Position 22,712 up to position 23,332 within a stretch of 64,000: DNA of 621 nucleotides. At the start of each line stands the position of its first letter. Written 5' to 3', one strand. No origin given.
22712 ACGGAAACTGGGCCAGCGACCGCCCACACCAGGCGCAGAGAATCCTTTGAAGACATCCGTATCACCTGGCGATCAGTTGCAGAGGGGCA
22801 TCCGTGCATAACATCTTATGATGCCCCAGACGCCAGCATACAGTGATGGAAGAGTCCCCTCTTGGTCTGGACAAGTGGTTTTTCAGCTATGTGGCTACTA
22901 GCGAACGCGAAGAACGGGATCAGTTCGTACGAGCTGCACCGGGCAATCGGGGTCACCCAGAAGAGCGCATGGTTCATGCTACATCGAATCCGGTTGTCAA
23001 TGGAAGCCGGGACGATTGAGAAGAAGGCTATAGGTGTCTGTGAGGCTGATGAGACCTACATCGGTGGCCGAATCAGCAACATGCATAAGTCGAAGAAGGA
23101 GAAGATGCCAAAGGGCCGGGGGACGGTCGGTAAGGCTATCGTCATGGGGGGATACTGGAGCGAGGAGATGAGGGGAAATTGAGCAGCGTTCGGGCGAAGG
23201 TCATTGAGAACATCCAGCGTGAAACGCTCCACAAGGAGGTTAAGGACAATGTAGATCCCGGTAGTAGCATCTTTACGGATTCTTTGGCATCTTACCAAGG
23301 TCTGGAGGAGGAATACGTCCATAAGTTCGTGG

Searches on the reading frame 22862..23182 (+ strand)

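Call 7: search_protein_families(library=pfam, proteins=[window:22862-23182:+], max_evalue=1)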
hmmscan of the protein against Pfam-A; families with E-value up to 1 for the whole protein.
window:22862-23182:+ (106 aa): 2 families
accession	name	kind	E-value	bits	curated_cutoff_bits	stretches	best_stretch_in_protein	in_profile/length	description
PF12762.13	DDE_Tnp_IS1595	-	3.1e-05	24.5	27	1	58-96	4-42/153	ISXO2-like transposase domain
PF17007.11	HTH_micro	-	0.083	12.1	27.3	1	13-85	201-274/454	HTH-like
